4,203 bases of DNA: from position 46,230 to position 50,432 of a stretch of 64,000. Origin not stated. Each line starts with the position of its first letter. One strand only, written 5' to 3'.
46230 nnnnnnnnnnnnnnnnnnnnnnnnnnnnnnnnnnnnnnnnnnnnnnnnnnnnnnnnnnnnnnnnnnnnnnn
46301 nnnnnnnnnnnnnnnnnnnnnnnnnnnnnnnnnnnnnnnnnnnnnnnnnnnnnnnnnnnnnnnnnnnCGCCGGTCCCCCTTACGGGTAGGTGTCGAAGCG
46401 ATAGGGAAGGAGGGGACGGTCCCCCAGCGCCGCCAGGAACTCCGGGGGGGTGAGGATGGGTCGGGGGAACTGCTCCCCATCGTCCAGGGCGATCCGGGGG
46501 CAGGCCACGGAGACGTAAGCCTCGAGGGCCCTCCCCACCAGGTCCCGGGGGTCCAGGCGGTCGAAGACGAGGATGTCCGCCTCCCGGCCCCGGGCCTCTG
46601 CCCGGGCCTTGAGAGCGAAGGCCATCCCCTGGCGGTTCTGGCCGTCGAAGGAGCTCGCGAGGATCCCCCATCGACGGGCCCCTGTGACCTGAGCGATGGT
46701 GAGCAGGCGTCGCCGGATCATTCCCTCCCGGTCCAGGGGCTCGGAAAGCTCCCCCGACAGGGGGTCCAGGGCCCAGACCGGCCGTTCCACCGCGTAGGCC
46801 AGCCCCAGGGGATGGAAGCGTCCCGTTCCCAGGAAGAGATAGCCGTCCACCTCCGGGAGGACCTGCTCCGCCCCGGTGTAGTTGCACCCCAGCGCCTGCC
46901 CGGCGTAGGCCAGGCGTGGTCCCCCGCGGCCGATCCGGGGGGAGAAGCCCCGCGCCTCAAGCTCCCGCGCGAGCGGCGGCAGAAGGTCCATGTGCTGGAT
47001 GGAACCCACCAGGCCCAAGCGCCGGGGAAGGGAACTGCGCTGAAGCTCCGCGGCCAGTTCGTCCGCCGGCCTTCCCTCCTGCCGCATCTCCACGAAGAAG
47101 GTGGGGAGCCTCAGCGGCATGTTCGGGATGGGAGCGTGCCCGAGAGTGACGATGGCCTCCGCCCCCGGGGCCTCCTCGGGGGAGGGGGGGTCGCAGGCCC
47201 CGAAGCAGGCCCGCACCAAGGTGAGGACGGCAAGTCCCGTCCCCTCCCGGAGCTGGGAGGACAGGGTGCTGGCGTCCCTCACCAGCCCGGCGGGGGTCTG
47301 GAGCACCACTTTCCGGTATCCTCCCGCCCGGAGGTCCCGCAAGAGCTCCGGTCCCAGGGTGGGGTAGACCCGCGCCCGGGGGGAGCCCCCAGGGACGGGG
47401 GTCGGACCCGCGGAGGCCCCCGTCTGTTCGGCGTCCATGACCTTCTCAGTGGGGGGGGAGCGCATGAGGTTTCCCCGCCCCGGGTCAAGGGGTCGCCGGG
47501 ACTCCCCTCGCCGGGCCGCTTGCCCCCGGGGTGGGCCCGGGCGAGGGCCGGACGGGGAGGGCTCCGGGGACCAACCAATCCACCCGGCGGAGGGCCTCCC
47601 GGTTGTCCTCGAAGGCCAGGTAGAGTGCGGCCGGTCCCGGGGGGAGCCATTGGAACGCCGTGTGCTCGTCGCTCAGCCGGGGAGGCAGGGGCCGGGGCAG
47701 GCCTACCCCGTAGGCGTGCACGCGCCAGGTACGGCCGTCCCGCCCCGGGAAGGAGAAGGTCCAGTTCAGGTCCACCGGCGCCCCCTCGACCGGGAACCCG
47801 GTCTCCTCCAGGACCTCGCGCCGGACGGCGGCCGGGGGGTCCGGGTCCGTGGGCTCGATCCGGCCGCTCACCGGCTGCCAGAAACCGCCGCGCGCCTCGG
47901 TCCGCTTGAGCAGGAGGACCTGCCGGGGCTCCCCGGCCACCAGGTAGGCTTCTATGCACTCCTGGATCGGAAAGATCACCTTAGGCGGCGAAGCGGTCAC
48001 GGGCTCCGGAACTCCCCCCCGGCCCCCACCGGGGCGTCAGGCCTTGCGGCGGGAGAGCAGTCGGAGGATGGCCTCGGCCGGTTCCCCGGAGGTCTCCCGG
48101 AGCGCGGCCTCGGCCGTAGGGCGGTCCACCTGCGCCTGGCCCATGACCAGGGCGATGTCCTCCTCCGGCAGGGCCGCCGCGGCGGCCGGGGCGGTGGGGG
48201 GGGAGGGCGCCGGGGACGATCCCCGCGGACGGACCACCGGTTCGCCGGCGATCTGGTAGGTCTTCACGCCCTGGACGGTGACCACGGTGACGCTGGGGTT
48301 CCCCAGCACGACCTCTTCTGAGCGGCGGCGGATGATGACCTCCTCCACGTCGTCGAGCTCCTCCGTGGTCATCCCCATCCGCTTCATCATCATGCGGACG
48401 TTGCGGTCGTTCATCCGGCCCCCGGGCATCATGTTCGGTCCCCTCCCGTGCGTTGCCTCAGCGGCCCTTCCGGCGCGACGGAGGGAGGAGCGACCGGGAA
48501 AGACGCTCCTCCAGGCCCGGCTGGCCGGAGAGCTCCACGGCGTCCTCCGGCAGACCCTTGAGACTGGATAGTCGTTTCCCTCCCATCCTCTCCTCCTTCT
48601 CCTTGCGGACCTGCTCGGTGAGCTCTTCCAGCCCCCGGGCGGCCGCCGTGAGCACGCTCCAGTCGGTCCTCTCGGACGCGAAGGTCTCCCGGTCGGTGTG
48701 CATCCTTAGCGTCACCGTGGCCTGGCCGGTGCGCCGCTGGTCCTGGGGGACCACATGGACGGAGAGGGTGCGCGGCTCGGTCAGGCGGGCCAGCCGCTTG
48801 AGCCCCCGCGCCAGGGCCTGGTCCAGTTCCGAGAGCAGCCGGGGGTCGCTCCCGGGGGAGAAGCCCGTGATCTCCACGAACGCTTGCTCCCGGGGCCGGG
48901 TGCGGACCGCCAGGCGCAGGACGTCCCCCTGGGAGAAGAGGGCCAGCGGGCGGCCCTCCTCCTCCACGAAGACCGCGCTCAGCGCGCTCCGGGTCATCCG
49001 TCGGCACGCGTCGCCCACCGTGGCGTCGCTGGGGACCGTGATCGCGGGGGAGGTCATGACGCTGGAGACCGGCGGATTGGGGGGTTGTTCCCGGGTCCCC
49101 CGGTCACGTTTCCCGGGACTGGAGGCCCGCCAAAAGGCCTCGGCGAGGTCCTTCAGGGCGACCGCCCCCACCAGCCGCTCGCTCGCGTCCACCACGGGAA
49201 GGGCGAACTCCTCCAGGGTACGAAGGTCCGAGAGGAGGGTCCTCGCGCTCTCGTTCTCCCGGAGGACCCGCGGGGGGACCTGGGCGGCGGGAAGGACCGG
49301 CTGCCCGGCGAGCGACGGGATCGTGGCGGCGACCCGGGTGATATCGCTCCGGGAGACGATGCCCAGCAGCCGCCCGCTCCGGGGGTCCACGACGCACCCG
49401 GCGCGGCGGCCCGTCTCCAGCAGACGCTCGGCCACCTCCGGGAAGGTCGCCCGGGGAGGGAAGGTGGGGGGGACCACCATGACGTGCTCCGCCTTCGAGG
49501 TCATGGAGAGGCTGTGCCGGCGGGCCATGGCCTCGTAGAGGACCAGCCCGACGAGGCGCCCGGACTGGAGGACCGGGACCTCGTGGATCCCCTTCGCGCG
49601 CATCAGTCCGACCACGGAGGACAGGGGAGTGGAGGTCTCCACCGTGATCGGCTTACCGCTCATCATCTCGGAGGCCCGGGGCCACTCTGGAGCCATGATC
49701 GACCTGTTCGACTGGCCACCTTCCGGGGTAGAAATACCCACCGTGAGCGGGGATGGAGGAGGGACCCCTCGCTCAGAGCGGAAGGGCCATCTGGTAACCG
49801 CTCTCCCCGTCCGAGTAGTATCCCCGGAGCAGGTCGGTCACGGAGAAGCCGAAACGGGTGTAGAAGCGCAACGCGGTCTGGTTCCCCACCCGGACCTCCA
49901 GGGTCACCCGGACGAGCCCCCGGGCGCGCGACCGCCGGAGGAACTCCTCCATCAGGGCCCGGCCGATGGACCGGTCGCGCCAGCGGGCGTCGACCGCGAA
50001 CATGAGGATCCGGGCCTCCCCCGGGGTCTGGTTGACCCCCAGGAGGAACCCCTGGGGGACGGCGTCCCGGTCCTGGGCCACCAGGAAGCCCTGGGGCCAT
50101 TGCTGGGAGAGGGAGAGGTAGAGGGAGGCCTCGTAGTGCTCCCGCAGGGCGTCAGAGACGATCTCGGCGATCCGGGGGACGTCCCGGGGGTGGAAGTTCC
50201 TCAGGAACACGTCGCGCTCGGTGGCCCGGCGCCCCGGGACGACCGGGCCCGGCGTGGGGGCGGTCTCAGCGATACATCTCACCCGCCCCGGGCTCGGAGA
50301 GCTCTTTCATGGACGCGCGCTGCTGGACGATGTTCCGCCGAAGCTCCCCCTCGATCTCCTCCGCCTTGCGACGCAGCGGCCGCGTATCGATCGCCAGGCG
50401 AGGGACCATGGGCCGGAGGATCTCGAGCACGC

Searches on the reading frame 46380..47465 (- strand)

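Call 32: search_protein_families(library=pfam, proteins=[window:46380-47465:-], max_evalue=0.0001)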
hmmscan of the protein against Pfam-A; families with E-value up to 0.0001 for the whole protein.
window:46380-47465:- (361 aa): 1 family
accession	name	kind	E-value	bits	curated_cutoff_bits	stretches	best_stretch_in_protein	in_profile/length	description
PF01866.22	Diphthamide_syn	-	1.9e-58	198.7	33.2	1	58-350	2-295/302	Putative diphthamide synthesis protein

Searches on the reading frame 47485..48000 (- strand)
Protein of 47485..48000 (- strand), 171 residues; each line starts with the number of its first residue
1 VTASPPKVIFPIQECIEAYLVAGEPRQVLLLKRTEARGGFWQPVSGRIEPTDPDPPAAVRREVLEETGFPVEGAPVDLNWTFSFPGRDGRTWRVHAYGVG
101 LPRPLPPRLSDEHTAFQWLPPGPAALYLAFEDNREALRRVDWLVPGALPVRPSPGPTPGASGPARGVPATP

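Call 62: search_protein_families(library=pfam, proteins=[window:47485-48000:-], max_evalue=0.001)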
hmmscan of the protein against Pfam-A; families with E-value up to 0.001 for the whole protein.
window:47485-48000:- (171 aa): 1 family
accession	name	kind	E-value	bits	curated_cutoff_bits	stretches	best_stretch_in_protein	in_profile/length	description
PF00293.34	NUDIX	-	7.1e-16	58.9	21.1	1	21-138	10-132/134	NUDIX domain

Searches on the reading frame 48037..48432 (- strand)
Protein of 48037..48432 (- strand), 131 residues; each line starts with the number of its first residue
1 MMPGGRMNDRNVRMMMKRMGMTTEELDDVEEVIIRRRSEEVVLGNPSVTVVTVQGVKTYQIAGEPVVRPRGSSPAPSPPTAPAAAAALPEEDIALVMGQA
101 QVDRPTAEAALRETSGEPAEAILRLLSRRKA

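Call 63: search_protein_families(library=pfam, proteins=[window:48037-48432:-], max_evalue=0.01)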
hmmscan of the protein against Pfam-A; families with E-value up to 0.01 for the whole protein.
window:48037-48432:- (131 aa): 2 families
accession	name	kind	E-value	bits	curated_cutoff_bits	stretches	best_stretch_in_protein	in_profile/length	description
PF01849.23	NAC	-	1.4e-13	51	21.3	1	9-67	1-56/57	NAC domain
PF19026.7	UBA_HYPK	-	3.3e-10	39.6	27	1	89-125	4-40/41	HYPK UBA domain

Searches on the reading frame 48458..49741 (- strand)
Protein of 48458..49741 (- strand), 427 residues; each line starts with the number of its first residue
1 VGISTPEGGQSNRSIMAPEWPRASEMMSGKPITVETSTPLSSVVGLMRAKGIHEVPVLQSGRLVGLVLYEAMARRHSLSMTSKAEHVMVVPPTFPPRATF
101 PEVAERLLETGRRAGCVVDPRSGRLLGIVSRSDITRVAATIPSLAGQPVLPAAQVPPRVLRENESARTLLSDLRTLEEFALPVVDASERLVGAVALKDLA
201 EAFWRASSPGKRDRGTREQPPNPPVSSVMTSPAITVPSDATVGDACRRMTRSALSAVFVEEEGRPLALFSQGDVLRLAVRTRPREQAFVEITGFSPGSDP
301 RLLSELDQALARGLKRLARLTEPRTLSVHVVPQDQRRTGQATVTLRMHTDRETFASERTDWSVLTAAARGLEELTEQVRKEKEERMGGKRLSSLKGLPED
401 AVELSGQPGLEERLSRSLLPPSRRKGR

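Call 32: search_protein_families(library=pfam, proteins=[window:48458-49741:-], max_evalue=0.0001)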
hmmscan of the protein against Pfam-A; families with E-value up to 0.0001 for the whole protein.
window:48458-49741:- (427 aa): 1 family
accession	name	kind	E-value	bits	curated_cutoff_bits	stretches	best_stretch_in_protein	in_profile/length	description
PF00571.33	CBS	-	5.6e-36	123.1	24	3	225-277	1-54/57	CBS domain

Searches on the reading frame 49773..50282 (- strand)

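Call 63: search_protein_families(library=pfam, proteins=[window:49773-50282:-], max_evalue=0.01)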
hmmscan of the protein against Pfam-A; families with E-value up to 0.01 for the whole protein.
window:49773-50282:- (169 aa): 5 families
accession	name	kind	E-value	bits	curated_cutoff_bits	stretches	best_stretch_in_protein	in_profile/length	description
PF00583.31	Acetyltransf_1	-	5.8e-16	59.3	20.7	1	37-146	3-116/116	Acetyltransferase (GNAT) family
PF13508.13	Acetyltransf_7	-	7e-11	42.8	27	1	65-147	4-83/84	Acetyltransferase (GNAT) domain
PF13673.13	Acetyltransf_10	-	7e-09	36.2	23.6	1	79-150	41-111/128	Acetyltransferase (GNAT) domain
PF13527.13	Acetyltransf_9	-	0.0054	17.2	25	0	91-148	74-126/127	Acetyltransferase (GNAT) domain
PF08445.16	FR47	-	0.0077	16.6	22.1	0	90-149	22-80/86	FR47-like protein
